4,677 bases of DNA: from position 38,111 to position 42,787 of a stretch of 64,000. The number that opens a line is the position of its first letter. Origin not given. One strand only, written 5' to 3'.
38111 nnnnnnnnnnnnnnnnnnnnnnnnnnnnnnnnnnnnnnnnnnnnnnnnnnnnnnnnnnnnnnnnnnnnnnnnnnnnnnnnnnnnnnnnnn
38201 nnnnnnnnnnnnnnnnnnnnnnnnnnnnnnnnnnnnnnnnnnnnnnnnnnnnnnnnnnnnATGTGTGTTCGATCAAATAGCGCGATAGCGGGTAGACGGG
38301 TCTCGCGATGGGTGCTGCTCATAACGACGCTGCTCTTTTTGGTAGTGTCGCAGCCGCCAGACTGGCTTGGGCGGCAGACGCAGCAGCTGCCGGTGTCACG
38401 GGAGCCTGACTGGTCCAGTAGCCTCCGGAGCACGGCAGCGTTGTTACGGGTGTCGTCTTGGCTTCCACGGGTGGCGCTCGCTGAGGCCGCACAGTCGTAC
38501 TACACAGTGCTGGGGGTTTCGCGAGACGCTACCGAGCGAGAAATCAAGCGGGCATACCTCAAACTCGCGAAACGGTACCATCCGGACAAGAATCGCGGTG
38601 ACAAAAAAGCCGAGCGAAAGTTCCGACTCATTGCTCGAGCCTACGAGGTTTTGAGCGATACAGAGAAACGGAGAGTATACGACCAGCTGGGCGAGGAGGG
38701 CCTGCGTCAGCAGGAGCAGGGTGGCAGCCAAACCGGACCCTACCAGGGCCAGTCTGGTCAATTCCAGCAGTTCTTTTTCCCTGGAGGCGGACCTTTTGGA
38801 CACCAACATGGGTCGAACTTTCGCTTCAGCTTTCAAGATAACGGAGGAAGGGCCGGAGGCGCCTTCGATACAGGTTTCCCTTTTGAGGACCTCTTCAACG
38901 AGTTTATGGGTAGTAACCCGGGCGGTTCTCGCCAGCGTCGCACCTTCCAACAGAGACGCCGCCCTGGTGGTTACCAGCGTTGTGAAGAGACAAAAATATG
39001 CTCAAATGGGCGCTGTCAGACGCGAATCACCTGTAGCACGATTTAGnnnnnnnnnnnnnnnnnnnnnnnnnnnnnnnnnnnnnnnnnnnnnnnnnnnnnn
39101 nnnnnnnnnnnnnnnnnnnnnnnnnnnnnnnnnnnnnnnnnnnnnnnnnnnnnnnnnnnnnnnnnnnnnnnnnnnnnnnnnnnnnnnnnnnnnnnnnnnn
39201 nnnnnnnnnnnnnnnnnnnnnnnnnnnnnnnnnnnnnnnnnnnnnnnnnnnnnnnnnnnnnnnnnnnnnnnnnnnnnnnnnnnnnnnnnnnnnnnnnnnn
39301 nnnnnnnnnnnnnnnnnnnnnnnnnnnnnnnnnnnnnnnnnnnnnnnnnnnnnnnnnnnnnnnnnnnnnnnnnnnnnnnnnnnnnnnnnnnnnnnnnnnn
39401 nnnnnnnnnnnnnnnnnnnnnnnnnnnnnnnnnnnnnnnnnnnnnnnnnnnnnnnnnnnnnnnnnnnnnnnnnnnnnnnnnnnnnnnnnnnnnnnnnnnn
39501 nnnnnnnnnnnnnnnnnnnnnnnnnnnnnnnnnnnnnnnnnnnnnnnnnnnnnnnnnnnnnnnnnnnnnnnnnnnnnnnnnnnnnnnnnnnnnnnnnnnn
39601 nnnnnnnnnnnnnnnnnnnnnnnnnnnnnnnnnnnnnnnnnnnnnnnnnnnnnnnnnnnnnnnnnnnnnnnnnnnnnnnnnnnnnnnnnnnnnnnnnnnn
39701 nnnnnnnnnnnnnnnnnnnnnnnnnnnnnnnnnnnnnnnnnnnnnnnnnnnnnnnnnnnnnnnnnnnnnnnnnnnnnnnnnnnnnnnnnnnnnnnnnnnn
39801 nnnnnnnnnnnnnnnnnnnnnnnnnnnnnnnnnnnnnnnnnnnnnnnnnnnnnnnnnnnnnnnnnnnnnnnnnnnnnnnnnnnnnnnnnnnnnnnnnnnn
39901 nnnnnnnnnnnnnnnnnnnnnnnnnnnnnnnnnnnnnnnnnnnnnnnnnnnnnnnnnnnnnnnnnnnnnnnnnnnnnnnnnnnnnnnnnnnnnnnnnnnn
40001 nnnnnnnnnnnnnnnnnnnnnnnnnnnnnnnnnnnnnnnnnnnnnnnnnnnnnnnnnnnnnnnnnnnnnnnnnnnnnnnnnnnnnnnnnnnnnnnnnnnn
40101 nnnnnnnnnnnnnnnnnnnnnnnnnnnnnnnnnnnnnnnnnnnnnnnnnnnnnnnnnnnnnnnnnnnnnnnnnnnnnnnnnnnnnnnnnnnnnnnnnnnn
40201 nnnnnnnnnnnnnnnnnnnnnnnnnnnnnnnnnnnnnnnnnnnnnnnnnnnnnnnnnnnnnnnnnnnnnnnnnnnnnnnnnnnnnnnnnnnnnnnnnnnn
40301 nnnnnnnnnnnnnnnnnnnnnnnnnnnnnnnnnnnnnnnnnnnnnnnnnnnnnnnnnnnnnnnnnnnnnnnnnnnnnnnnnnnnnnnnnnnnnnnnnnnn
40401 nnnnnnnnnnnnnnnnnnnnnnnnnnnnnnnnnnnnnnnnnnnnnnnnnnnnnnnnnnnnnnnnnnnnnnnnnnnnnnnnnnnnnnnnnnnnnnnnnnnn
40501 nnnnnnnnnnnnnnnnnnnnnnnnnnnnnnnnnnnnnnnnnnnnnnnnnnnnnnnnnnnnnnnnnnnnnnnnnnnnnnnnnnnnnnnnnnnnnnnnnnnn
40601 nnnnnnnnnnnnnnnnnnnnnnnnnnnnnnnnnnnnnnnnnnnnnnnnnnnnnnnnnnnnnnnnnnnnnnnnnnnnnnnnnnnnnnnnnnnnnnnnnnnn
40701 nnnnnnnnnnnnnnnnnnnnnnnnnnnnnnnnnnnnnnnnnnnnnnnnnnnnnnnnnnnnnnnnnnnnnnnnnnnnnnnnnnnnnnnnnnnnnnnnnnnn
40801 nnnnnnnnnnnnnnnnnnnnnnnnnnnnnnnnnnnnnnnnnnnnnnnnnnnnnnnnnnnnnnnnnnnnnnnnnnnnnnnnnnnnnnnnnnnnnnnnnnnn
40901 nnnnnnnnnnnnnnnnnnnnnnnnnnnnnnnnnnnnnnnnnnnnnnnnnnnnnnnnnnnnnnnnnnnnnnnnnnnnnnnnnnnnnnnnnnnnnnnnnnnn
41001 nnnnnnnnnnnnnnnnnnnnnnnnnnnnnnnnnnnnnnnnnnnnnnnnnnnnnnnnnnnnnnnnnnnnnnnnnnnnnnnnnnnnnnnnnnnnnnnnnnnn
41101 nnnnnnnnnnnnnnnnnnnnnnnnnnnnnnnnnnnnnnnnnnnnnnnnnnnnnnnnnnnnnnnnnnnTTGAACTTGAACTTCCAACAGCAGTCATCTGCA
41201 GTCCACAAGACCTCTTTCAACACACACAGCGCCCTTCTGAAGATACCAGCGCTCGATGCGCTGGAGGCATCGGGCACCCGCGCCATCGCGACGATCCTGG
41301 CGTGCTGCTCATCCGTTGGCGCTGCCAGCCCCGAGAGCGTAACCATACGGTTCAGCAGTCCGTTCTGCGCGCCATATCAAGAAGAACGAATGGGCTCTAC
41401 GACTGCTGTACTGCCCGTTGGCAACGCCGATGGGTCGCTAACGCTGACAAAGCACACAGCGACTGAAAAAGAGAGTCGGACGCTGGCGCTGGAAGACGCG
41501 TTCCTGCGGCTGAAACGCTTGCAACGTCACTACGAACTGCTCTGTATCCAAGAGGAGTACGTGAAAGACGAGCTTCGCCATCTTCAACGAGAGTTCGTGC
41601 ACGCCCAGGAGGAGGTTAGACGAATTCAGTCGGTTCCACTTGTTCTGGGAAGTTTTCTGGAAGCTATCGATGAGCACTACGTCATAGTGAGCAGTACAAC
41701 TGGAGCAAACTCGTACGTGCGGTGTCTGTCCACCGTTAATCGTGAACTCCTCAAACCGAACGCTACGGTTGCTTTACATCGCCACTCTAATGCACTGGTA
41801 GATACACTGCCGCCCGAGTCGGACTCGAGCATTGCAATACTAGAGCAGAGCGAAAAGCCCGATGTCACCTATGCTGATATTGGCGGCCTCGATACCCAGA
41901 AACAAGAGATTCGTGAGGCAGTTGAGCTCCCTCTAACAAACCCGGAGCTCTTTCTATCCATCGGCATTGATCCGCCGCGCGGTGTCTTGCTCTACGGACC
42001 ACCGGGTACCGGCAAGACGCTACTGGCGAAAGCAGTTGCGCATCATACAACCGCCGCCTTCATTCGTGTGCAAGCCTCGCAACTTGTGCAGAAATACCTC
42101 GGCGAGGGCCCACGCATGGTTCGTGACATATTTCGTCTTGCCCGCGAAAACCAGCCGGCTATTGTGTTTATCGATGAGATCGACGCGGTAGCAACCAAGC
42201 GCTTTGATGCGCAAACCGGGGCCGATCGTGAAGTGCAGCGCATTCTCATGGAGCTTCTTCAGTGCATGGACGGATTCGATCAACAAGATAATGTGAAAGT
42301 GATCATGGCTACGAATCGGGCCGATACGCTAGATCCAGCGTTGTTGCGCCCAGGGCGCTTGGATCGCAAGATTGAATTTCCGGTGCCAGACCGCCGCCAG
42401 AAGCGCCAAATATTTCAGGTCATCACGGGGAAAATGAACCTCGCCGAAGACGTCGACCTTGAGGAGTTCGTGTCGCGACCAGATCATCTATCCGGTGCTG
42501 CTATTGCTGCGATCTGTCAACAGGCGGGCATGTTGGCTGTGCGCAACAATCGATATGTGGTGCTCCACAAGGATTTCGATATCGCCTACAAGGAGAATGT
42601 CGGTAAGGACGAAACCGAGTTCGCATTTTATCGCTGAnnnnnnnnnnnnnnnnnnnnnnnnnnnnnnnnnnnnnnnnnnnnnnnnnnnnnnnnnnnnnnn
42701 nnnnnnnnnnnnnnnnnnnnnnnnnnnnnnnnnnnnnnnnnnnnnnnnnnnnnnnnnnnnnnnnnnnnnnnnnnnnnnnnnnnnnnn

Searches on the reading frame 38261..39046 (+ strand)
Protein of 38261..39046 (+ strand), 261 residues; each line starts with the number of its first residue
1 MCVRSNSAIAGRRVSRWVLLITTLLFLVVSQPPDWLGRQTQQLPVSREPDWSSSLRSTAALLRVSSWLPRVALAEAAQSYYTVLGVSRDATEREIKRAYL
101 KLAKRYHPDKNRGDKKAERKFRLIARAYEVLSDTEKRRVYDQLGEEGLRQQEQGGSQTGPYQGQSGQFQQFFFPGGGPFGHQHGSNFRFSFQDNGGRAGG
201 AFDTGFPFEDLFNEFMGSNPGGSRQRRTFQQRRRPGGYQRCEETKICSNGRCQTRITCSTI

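Call 9: search_protein_families(library=pfam, proteins=[window:38261-39046:+], max_evalue=0.001)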
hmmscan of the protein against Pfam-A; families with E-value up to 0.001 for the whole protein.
window:38261-39046:+ (261 aa): 1 family
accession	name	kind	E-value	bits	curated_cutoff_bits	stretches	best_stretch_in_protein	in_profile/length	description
PF00226.36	DnaJ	-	1.1e-27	96.4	27.8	1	79-141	1-63/63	DnaJ domain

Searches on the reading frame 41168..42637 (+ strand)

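Call 9: search_protein_families(library=pfam, proteins=[window:41168-42637:+], max_evalue=0.001)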
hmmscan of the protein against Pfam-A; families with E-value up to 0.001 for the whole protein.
window:41168-42637:+ (489 aa): 14 families
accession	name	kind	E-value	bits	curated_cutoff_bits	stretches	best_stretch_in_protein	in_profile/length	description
PF00004.35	AAA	-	7.4e-45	153.1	21.2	1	273-405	1-130/131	ATPase family associated with various cellular activities (AAA)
PF16450.11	Prot_ATP_ID_OB_C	-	1.6e-12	47.5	23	1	161-215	2-56/56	Proteasomal ATPase OB C-terminal domain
PF07728.20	AAA_5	-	8.8e-09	35.9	22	1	272-394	1-137/139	AAA domain (dynein-related subfamily)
PF17862.7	AAA_lid_3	-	1e-08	35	27.2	1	428-471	1-44/45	AAA+ lid domain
PF13191.12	AAA_16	-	7e-08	33.6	32.6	1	270-306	24-63/167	AAA ATPase domain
PF07724.20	AAA_2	-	4.7e-07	30.4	27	1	273-365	6-100/166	AAA domain (Cdc48 subfamily)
PF20720.3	nSTAND3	-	1.7e-05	25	27.2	1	273-389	20-116/155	Novel STAND NTPase 3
PF13401.12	AAA_22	-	2e-05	25.3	27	0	273-380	8-120/130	AAA domain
PF05673.19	DUF815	-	0.00012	21.8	23.8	1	232-338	24-116/249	Protein of unknown function (DUF815)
PF05496.18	RuvB_N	-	0.00014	22.1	27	1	273-341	36-96/159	Holliday junction DNA helicase RuvB P-loop domain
PF01057.23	Parvo_NS1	-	0.00016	21.2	20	0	273-294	116-137/271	Parvovirus non-structural protein NS1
PF13173.12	AAA_14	-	0.00054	20.4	27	0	273-342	5-75/129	AAA domain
PF07726.17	AAA_3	-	0.00088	19.6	27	0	273-304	2-33/131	ATPase family associated with various cellular activities (AAA)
PF12775.13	AAA_7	-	0.00091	19.2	25.8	0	266-350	29-121/181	P-loop containing dynein motor region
